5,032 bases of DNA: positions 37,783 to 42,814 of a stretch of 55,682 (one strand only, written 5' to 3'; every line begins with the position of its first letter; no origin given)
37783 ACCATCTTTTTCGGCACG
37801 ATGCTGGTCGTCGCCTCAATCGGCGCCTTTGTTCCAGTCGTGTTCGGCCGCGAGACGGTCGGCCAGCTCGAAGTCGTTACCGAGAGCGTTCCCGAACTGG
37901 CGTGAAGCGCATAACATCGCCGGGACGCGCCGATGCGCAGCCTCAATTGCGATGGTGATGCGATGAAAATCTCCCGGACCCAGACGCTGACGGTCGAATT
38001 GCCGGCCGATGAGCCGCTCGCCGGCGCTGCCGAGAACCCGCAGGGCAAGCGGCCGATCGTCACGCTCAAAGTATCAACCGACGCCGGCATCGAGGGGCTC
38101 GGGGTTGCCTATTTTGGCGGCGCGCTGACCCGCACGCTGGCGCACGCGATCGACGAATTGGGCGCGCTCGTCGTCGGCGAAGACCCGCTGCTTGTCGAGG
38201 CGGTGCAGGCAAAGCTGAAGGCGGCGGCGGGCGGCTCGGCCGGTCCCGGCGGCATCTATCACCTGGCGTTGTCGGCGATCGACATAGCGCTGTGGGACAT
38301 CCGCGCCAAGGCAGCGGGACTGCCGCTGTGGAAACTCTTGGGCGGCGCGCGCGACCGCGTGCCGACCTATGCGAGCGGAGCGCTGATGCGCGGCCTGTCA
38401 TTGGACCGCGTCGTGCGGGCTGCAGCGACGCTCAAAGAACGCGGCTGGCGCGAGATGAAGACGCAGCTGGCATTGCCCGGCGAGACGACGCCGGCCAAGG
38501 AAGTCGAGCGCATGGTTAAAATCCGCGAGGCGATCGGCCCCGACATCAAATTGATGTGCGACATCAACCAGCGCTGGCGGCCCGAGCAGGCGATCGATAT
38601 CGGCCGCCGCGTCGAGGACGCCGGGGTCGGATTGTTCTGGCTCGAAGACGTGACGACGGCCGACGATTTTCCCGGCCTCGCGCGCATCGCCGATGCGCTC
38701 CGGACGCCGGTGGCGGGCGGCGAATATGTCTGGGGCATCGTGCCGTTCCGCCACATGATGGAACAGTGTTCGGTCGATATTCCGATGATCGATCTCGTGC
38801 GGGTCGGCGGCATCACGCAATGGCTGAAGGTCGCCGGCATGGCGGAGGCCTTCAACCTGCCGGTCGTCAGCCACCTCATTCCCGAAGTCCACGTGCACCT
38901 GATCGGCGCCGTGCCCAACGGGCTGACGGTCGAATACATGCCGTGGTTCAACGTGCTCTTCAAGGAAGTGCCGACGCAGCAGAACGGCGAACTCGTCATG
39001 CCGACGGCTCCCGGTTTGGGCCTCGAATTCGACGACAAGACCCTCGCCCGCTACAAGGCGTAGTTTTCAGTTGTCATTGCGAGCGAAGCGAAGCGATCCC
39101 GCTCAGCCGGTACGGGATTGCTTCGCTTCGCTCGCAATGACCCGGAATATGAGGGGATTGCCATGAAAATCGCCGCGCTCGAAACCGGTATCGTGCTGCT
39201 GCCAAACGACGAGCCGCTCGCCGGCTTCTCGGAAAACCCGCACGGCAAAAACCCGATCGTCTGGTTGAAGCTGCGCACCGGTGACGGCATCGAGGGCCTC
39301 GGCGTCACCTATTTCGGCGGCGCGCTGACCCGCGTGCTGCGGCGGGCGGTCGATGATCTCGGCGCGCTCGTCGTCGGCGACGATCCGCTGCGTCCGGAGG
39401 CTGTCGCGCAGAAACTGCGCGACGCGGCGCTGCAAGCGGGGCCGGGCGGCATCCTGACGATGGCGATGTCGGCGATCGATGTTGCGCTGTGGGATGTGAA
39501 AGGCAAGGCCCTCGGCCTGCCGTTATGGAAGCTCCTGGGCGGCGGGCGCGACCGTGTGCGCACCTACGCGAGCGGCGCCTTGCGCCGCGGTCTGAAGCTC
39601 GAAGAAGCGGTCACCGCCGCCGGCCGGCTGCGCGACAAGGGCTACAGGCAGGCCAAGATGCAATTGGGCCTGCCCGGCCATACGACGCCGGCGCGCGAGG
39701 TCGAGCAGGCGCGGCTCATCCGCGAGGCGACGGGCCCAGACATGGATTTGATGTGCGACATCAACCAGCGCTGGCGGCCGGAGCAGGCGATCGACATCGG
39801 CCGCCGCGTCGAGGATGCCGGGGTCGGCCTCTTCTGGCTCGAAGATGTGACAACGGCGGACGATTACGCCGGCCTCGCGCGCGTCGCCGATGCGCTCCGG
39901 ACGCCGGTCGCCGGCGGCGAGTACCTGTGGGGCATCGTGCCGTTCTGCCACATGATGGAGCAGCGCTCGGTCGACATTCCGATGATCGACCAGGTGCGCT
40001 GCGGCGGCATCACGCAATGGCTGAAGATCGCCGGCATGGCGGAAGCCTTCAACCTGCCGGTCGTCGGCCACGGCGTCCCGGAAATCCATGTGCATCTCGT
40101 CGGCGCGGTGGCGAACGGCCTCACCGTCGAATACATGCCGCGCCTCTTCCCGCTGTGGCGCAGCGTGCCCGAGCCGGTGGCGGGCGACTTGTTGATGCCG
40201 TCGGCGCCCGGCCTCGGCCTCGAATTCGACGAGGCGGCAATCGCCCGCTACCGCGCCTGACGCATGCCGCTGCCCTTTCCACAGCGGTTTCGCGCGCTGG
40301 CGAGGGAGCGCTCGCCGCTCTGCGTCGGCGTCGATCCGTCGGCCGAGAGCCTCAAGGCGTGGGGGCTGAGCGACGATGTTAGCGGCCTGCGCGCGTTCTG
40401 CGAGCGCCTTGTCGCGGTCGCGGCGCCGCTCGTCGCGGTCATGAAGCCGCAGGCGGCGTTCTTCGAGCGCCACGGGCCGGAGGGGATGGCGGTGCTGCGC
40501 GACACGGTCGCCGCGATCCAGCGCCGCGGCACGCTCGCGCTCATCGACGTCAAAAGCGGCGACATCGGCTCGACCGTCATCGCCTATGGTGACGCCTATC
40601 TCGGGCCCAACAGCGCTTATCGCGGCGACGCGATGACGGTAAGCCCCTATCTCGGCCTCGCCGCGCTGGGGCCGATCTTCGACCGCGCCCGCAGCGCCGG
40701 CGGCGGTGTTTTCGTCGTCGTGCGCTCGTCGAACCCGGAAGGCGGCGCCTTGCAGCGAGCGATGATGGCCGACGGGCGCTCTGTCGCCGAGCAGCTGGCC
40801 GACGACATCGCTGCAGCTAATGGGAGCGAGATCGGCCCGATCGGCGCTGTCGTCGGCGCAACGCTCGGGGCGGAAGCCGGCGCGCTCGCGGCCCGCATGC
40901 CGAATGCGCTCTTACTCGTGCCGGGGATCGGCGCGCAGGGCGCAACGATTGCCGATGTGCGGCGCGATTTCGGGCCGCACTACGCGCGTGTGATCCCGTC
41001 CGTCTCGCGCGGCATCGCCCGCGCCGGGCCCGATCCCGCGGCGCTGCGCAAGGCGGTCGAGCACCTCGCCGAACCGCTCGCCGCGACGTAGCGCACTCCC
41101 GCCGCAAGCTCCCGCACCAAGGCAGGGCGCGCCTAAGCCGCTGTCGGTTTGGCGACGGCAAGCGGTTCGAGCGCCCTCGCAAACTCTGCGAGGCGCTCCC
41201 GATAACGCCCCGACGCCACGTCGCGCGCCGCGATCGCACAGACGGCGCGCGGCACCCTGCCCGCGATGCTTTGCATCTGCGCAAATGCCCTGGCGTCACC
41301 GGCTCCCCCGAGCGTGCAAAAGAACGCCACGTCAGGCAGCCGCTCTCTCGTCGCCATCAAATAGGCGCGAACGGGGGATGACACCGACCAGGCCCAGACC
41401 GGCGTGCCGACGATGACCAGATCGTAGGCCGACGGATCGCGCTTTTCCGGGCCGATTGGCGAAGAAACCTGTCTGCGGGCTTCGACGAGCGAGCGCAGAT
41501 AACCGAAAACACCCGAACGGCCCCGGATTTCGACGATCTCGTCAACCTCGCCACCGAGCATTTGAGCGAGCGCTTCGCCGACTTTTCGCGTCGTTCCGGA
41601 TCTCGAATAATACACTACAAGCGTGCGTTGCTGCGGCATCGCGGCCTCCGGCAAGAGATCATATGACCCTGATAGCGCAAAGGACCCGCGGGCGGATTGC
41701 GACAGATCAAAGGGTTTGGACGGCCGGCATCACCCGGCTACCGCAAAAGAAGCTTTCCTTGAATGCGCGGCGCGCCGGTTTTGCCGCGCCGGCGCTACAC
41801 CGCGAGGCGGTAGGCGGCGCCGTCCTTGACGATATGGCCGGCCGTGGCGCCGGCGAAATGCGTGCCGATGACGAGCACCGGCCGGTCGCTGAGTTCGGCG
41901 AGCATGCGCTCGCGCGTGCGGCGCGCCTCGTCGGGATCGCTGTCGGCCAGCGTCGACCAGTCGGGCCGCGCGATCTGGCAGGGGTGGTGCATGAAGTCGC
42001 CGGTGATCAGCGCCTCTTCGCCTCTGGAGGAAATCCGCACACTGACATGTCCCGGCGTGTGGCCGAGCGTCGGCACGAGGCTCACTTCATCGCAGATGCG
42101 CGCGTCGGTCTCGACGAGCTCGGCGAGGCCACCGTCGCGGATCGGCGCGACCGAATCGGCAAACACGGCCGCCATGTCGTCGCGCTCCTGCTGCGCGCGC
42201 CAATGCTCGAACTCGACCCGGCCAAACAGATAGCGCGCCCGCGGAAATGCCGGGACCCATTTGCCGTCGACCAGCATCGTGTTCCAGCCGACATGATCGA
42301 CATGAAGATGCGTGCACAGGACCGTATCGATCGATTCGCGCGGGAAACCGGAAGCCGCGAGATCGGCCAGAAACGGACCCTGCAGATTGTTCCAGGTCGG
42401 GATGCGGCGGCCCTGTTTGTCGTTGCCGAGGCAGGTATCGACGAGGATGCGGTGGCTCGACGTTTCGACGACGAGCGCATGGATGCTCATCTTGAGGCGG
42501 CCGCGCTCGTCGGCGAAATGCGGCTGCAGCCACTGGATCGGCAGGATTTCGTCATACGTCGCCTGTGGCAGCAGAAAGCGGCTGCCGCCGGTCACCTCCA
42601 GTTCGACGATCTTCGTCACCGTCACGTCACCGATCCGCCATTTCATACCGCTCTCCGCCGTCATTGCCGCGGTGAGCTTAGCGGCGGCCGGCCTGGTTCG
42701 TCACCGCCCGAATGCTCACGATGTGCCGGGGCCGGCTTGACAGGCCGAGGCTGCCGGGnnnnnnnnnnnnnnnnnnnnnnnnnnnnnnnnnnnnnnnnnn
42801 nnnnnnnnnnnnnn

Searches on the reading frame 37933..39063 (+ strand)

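Call 17: search_protein_families(library=pfam, proteins=[window:37933-39063:+], max_evalue=0.0001)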
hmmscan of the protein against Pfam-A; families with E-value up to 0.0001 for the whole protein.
window:37933-39063:+ (376 aa): 2 families
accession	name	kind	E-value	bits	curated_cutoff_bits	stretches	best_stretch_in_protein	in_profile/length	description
PF13378.12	MR_MLE_C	-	1.5e-53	182.2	29.4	1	161-369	3-218/219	Enolase C-terminal domain-like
PF02746.21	MR_MLE_N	-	1.3e-18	67.8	22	1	28-137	15-117/117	Mandelate racemase / muconate lactonizing enzyme, N-terminal domain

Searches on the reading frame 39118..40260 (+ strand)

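Call 17: search_protein_families(library=pfam, proteins=[window:39118-40260:+], max_evalue=0.0001)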
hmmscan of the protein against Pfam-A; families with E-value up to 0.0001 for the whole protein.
window:39118-40260:+ (380 aa): 2 families
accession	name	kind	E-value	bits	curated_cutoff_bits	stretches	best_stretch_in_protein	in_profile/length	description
PF13378.12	MR_MLE_C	-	5e-51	173.9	29.4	1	166-373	4-218/219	Enolase C-terminal domain-like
PF02746.21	MR_MLE_N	-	2.6e-18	66.8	22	1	42-141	23-117/117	Mandelate racemase / muconate lactonizing enzyme, N-terminal domain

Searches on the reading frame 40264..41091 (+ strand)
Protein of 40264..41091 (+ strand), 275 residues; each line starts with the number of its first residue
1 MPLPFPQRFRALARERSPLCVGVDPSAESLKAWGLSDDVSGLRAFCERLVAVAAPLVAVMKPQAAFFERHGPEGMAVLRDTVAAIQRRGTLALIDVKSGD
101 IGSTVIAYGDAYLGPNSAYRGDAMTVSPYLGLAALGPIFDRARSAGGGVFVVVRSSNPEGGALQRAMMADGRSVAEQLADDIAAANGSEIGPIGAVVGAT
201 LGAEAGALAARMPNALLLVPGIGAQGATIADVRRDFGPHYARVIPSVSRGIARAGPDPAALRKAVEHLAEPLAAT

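Call 17: search_protein_families(library=pfam, proteins=[window:40264-41091:+], max_evalue=0.0001)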
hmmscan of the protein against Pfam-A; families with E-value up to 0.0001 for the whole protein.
window:40264-41091:+ (275 aa): 1 family
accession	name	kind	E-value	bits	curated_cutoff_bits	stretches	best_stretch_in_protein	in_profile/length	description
PF00215.30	OMPdecase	-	3.9e-28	99.3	27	1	18-263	2-220/221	Orotidine 5'-phosphate decarboxylase / HUMPS family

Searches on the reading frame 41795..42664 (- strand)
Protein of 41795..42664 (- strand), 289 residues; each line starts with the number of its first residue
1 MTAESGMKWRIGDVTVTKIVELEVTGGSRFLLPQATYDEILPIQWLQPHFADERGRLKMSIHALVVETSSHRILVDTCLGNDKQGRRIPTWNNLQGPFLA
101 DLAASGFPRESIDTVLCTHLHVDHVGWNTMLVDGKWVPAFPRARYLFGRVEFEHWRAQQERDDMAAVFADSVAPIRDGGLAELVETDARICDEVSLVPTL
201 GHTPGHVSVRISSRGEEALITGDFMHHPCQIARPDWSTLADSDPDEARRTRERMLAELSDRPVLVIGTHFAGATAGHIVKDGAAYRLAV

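Call 17: search_protein_families(library=pfam, proteins=[window:41795-42664:-], max_evalue=0.0001)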
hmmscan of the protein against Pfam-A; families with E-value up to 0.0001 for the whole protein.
window:41795-42664:- (289 aa): 1 family
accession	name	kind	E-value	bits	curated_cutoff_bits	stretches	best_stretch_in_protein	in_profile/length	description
PF00753.33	Lactamase_B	-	1.5e-23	84.2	22.7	1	61-269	6-196/196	Metallo-beta-lactamase superfamily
